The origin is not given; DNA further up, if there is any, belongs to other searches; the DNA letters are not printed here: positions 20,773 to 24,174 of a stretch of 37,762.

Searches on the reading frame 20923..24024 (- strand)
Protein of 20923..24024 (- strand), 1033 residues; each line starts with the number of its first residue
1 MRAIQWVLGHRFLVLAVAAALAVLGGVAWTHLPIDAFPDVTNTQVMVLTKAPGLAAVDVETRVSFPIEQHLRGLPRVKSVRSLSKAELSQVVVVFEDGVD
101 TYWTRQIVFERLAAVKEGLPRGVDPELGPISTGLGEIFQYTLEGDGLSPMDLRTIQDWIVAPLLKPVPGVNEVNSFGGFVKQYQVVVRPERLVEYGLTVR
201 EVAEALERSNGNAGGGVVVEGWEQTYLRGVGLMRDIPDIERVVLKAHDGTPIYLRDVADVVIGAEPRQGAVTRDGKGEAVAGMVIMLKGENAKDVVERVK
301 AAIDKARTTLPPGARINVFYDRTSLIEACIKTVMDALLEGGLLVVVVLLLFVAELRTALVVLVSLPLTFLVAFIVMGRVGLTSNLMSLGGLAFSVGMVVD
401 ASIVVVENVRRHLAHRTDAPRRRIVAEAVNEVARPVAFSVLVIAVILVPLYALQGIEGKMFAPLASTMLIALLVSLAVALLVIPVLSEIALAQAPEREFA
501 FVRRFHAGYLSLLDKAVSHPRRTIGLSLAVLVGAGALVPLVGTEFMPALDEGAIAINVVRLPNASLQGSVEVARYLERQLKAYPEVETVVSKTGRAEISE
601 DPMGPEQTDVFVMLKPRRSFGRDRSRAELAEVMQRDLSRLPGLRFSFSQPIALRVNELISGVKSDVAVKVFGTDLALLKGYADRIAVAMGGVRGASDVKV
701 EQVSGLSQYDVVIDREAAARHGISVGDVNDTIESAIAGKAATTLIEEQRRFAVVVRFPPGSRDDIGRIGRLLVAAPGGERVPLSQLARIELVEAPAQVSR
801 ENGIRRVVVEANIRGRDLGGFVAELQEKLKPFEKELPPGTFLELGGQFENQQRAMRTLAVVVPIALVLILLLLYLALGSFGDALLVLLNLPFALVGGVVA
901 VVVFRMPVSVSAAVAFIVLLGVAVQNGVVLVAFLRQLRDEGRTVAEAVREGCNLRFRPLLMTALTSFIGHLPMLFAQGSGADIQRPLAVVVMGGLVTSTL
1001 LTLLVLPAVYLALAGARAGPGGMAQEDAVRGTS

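Call 30: search_protein_families(library=pfam, proteins=[window:20923-24024:-], max_evalue=0.001)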
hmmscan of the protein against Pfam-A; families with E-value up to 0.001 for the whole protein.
window:20923-24024:- (1033 aa): 2 families
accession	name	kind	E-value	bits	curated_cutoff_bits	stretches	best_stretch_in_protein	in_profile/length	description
PF00873.25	ACR_tran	-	1e-280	934.3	28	1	6-1013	4-1020/1021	AcrB/AcrD/AcrF family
PF02355.23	SecD_SecF_C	-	4.1e-08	33.3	20.5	1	855-1012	30-185/189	Protein export membrane protein SecD/SecF, C-terminal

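Call 42: find_homologous_proteins(query=window:20923-24024:-, max_evalue=1e-50)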
Query window:20923-24024:- (1033 aa): 7937 proteins with E <= 1e-50 among 8000 candidates; the best 120 are listed.
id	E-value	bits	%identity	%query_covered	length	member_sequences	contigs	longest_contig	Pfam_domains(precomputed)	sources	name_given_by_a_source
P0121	0.0e+0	1953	90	98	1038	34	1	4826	PF02355.23,PF00873.26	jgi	-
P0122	0.0e+0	1951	89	99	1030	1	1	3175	PF02355.23,PF00873.26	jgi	jgi:cobalt-zinc-cadmium resistance protein CzcA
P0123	0.0e+0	1950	89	99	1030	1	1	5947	PF02355.23,PF00873.26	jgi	jgi:cobalt-zinc-cadmium resistance protein CzcA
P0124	0.0e+0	1949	89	99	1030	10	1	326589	PF02355.23,PF00873.26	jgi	-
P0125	0.0e+0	1949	89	99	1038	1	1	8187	PF02355.23,PF00873.26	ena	-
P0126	0.0e+0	1948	89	99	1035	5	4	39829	PF02355.23,PF00873.26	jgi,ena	-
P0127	0.0e+0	1947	89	99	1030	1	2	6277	PF02355.23,PF00873.26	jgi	jgi:cobalt-zinc-cadmium resistance protein CzcA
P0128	0.0e+0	1946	88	100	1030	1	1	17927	PF02355.23,PF00873.26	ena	-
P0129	0.0e+0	1944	89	100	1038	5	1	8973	PF02355.23,PF00873.26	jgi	jgi:cobalt-zinc-cadmium resistance protein CzcA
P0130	0.0e+0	1941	89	98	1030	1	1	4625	PF02355.23,PF00873.26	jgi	jgi:cobalt-zinc-cadmium resistance protein CzcA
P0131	0.0e+0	1940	89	98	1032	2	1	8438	PF02355.23,PF00873.26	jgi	-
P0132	0.0e+0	1939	89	99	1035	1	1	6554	PF02355.23,PF00873.26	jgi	jgi:cobalt-zinc-cadmium resistance protein CzcA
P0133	0.0e+0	1937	89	99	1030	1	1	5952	PF02355.23,PF00873.26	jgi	-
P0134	0.0e+0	1936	88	99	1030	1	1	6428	PF02355.23,PF00873.26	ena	-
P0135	0.0e+0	1935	87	100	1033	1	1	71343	PF00873.26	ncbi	-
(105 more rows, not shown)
